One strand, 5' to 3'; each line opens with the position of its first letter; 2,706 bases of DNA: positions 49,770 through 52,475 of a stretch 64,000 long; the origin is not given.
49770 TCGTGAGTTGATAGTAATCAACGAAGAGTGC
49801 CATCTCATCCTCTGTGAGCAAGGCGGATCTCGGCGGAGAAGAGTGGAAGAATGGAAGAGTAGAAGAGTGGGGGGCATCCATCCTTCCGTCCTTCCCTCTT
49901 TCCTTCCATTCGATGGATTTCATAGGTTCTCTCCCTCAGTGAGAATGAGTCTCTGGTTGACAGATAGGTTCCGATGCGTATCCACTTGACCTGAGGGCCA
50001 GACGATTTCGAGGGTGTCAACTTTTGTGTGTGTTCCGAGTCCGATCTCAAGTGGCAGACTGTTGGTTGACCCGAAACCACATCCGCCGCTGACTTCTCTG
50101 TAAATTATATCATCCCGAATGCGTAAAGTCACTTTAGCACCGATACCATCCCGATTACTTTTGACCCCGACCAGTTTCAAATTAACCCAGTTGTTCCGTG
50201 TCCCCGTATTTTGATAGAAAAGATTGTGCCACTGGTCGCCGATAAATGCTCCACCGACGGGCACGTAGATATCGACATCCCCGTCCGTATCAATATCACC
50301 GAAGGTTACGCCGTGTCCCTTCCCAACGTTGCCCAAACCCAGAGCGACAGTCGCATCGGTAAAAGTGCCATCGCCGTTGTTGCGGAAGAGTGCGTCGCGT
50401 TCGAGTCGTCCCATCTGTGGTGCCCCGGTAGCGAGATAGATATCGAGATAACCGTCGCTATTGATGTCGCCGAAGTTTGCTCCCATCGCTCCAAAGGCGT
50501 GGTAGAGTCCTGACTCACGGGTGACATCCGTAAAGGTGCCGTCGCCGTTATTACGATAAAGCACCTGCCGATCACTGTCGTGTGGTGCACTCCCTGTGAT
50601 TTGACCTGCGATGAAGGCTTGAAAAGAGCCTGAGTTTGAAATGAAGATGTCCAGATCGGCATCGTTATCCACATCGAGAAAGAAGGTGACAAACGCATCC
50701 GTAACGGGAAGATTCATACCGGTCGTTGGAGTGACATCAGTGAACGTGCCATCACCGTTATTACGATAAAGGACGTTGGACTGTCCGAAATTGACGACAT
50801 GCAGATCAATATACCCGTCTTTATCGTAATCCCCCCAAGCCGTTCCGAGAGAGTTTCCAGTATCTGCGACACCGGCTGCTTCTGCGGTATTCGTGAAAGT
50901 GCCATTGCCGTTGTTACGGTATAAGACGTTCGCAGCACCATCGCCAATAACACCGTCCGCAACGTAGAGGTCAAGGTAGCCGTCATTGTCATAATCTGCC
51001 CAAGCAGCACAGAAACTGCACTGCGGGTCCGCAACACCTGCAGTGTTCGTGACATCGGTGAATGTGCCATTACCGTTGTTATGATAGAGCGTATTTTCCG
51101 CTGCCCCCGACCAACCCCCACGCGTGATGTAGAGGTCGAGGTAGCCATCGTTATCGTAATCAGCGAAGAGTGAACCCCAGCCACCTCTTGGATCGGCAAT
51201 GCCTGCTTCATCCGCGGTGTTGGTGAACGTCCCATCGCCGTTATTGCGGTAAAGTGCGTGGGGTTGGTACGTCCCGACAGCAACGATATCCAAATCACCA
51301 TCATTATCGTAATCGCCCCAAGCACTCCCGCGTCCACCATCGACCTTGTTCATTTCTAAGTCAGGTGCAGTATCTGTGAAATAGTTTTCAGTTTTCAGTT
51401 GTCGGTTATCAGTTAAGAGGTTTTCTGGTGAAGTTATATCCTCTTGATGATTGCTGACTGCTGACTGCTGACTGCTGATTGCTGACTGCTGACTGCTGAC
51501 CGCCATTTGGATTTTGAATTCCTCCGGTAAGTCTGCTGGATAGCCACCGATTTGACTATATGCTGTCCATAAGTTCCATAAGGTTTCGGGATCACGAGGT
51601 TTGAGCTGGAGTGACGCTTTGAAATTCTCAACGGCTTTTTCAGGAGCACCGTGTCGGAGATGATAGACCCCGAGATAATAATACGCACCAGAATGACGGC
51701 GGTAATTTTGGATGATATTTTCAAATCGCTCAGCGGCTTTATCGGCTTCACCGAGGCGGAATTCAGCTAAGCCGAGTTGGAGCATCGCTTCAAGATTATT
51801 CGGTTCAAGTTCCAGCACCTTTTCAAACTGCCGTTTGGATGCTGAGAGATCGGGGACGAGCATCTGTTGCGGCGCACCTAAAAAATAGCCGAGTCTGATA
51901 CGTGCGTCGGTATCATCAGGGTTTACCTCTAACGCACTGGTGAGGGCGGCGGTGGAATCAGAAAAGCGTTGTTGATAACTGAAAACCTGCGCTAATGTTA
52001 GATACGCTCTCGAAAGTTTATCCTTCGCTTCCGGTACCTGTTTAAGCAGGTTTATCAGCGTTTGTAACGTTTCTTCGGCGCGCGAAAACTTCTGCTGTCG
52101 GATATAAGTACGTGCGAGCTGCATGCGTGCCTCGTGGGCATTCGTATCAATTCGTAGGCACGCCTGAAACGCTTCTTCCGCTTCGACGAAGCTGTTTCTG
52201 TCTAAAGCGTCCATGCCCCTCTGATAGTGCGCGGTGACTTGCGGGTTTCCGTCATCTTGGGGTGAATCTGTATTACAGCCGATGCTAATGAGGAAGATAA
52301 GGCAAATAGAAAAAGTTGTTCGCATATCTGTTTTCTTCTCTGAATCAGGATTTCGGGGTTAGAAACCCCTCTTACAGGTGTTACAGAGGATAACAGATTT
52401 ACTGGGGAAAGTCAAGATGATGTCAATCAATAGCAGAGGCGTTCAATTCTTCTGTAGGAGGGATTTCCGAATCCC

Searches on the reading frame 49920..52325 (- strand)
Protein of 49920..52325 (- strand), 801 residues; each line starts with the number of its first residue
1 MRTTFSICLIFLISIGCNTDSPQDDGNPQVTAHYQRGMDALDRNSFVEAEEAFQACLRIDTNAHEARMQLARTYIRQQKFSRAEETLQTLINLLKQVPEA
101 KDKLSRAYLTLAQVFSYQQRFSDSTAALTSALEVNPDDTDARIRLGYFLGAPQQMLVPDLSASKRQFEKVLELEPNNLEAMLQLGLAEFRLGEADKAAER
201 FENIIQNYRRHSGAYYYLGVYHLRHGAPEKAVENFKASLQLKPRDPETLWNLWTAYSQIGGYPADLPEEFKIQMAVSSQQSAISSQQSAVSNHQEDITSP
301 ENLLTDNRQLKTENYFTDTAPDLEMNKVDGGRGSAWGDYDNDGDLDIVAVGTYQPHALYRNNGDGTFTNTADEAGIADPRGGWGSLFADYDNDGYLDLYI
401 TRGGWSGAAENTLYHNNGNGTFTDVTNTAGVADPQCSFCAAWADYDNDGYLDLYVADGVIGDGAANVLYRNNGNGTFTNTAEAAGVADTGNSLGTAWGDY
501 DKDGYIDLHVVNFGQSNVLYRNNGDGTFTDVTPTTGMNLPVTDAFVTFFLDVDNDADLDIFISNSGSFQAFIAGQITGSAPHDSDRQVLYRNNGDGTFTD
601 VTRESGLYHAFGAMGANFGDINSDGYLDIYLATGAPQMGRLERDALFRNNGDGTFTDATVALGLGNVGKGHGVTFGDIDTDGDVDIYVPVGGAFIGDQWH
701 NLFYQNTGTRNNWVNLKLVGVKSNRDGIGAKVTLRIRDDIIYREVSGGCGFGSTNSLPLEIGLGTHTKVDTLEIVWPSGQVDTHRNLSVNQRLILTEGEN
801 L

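Call 27: search_protein_families(library=pfam, proteins=[window:49920-52325:-], max_evalue=0.00001)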
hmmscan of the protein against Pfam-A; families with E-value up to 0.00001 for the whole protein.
window:49920-52325:- (801 aa): 18 families
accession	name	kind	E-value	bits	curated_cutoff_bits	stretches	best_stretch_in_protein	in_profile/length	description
PF13517.12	FG-GAP_3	-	7.9e-57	190.2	26.9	6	338-400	1-61/61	FG-GAP-like repeat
PF14559.12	TPR_19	-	2.8e-20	72.8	25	1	40-102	1-63/68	Tetratricopeptide repeat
PF07593.17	UnbV_ASPIC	-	5.8e-20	71.4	23.4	1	727-793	1-67/68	ASPIC and UnbV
PF07719.23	TPR_2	-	1.6e-19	68.7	27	0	214-245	3-34/34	Tetratricopeptide repeat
PF13432.12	TPR_16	-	7e-19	68.4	32.7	1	182-246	1-65/65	Tetratricopeptide repeat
PF00515.34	TPR_1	-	1.2e-16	60.1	27.8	0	214-245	3-34/34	Tetratricopeptide repeat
PF13428.12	TPR_14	-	2.3e-15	56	23.5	0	106-147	2-43/44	Tetratricopeptide repeat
PF13424.12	TPR_12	-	2.9e-12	47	30.1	1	66-134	5-74/77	Tetratricopeptide repeat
PF13431.12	TPR_17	-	4.4e-12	45.7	24.4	0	167-197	2-32/34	Tetratricopeptide repeat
PF23914.1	TPR_CcmH_CycH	-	5.1e-11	43.1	42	1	106-207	51-150/158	Cytochrome c-type biogenesis protein H TPR domain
PF13181.12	TPR_8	-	4.5e-10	39.3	25.7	0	65-92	2-29/34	Tetratricopeptide repeat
PF01839.29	FG-GAP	-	8.4e-10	38.8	22.1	0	382-406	2-26/37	FG-GAP repeat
PF13414.12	TPR_11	-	1.5e-09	37.8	26.8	0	229-258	11-40/42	TPR repeat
PF13174.12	TPR_6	-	1.2e-07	32.4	26.3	0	179-208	1-30/33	Tetratricopeptide repeat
PF13371.12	TPR_9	-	1.2e-07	32.1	35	0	41-101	6-63/73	Tetratricopeptide repeat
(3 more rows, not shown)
